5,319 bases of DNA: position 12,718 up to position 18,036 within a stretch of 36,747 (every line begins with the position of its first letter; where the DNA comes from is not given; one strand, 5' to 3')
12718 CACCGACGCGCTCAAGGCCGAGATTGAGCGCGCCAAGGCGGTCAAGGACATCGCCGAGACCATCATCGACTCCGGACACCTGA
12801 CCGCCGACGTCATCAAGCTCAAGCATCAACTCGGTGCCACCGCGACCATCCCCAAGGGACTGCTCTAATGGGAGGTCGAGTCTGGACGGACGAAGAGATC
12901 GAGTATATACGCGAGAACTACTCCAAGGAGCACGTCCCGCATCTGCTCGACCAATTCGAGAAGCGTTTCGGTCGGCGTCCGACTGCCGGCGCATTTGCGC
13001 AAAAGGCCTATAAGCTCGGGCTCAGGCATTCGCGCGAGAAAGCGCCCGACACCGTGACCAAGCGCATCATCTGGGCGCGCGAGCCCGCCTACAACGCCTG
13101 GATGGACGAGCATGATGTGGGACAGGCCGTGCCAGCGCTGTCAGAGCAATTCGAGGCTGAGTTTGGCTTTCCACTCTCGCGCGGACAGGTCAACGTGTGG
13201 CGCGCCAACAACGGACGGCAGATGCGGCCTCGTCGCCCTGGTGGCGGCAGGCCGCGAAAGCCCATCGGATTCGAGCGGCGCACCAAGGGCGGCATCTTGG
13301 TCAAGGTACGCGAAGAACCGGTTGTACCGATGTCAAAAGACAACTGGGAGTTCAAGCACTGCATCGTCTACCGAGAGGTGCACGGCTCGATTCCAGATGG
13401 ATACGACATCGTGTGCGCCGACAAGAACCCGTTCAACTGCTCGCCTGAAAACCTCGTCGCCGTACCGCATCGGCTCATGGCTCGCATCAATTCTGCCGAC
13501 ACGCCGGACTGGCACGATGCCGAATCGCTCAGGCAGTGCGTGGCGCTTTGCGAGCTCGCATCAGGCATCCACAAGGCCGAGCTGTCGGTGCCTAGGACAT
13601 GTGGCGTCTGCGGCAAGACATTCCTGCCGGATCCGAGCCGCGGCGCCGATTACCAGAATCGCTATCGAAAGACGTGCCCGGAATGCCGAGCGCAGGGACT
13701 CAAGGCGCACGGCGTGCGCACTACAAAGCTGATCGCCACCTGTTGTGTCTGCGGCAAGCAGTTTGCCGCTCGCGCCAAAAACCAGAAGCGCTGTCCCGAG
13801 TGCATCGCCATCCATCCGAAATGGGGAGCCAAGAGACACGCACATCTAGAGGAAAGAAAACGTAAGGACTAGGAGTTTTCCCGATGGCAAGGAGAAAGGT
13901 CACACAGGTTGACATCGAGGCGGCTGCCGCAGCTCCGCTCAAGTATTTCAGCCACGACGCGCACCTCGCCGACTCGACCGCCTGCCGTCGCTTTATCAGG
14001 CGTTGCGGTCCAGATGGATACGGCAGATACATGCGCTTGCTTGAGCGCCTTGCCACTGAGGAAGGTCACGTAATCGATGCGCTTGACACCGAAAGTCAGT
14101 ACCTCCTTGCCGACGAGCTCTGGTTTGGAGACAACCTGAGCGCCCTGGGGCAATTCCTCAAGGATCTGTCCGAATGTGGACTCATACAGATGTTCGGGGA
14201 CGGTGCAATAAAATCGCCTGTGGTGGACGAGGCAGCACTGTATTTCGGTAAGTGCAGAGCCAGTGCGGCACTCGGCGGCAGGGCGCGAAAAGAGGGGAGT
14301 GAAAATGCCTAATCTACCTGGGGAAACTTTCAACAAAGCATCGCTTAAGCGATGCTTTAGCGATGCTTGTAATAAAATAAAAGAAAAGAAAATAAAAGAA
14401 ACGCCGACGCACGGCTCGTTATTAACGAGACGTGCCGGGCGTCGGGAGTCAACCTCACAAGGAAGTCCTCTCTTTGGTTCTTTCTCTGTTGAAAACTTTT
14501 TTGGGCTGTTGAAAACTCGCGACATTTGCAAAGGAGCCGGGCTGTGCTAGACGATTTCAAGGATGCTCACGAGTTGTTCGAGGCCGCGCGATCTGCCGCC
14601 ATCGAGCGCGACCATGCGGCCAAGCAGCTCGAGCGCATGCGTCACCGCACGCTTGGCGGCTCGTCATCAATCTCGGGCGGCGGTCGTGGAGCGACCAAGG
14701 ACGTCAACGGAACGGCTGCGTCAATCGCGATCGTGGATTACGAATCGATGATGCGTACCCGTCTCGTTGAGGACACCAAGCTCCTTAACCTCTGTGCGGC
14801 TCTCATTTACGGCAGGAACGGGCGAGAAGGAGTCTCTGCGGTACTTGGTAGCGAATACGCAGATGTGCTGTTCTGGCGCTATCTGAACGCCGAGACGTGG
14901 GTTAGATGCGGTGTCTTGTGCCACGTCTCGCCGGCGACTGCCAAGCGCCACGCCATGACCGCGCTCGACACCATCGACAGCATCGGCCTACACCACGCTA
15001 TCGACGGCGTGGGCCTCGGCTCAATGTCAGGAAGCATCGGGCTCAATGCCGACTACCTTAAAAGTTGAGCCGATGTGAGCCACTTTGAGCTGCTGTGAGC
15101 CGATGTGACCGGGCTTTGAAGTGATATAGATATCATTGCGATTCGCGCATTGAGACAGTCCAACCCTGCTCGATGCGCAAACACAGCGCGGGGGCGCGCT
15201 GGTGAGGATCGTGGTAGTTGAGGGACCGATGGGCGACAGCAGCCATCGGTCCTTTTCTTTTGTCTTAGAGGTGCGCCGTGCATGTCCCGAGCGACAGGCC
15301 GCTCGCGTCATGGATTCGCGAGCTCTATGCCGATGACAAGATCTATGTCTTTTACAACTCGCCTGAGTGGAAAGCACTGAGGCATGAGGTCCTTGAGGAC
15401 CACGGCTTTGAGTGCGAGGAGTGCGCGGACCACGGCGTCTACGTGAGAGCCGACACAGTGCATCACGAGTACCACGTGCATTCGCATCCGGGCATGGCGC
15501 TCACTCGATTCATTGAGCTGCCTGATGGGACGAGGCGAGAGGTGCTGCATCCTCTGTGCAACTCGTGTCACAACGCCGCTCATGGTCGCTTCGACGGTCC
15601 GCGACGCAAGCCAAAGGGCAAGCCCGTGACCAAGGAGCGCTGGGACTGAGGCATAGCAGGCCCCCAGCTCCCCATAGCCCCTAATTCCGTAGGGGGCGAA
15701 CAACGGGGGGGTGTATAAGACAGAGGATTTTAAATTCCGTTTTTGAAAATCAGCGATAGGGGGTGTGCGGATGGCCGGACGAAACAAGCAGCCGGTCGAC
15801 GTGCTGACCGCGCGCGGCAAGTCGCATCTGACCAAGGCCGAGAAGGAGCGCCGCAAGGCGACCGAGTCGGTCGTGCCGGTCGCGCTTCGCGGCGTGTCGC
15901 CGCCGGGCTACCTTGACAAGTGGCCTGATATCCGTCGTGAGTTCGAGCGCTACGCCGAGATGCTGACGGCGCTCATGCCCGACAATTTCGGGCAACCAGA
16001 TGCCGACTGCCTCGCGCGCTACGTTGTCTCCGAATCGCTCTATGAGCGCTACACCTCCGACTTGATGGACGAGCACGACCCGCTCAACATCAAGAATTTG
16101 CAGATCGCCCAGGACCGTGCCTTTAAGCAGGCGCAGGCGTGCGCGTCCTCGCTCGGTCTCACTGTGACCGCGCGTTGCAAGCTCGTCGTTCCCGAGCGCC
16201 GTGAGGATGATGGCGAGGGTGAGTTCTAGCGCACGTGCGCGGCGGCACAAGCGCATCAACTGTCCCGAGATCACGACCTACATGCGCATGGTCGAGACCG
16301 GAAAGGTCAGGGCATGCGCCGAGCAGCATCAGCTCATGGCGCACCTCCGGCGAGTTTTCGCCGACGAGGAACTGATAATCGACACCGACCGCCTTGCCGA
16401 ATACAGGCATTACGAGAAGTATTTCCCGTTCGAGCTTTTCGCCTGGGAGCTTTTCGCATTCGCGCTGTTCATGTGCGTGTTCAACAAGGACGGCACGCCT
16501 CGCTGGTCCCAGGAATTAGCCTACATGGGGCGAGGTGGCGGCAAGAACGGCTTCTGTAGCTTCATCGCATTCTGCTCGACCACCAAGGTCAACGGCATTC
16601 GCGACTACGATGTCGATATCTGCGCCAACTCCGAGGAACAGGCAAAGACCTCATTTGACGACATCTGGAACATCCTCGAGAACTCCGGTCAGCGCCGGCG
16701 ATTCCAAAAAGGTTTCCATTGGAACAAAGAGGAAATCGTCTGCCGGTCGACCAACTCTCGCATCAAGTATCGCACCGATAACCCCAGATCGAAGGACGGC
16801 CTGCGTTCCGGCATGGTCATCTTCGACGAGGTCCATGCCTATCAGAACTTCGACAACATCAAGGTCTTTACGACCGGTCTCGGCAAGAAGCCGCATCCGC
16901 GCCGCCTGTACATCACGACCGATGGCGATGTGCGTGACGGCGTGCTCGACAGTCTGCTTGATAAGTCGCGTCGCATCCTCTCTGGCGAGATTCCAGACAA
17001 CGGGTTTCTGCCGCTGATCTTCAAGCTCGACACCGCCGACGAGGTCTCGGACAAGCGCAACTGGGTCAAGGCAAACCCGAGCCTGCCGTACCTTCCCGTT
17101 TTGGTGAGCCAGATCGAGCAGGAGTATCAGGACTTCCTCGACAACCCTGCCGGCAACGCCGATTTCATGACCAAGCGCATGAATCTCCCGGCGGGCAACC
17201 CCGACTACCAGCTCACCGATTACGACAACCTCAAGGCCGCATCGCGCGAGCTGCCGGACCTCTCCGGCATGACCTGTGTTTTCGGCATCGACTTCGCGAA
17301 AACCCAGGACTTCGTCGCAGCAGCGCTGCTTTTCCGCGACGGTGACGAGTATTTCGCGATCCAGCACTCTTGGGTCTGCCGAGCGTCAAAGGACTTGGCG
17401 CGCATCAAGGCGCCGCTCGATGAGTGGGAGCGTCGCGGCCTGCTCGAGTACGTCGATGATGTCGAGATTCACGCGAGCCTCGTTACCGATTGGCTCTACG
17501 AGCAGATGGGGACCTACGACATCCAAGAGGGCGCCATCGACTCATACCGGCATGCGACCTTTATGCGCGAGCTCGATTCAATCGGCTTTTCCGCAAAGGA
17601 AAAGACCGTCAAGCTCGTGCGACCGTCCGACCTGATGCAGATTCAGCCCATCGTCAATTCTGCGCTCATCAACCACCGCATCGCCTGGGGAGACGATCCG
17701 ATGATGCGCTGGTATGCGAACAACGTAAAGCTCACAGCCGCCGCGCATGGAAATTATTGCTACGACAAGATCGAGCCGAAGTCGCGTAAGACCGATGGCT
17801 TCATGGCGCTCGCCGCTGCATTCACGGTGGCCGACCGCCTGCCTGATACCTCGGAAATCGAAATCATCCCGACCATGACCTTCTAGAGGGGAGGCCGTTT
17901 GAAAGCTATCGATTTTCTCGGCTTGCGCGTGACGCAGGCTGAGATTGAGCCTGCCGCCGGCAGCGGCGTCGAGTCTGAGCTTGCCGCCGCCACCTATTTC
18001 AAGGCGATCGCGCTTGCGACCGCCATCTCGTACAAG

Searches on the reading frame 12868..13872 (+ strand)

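Call 8: search_protein_families(library=phrogs, proteins=[window:12868-13872:+], max_evalue=0.001)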
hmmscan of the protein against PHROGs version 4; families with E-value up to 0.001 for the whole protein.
window:12868-13872:+ (334 aa): 3 families
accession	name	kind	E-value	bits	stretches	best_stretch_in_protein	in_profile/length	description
phrog_1891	-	DNA, RNA and nucleotide metabolism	1.5e-27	97.6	1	3-238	49-241/255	HNH endonuclease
phrog_15471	-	DNA, RNA and nucleotide metabolism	9.6e-07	29.8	1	157-309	28-160/183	HNH endonuclease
phrog_1271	-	DNA, RNA and nucleotide metabolism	1.2e-05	25.9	1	190-320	136-246/361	HNH endonuclease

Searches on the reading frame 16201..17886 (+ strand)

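Call 8: search_protein_families(library=phrogs, proteins=[window:16201-17886:+], max_evalue=0.001)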
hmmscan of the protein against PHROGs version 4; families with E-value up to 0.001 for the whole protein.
window:16201-17886:+ (561 aa): 5 families
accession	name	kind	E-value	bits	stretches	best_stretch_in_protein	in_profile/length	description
phrog_9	-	head and packaging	5.4e-120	403.6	1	55-549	181-668/812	terminase large subunit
phrog_2699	-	head and packaging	1.7e-55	189.1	1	254-549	3-298/315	terminase large subunit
phrog_2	-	head and packaging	7.3e-12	45.8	1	64-545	256-591/807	terminase large subunit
phrog_4914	-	head and packaging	1.6e-09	38.7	1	24-188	11-195/213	terminase large subunit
phrog_7331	-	head and packaging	5.9e-06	26.9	1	488-545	37-93/113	terminase large subunit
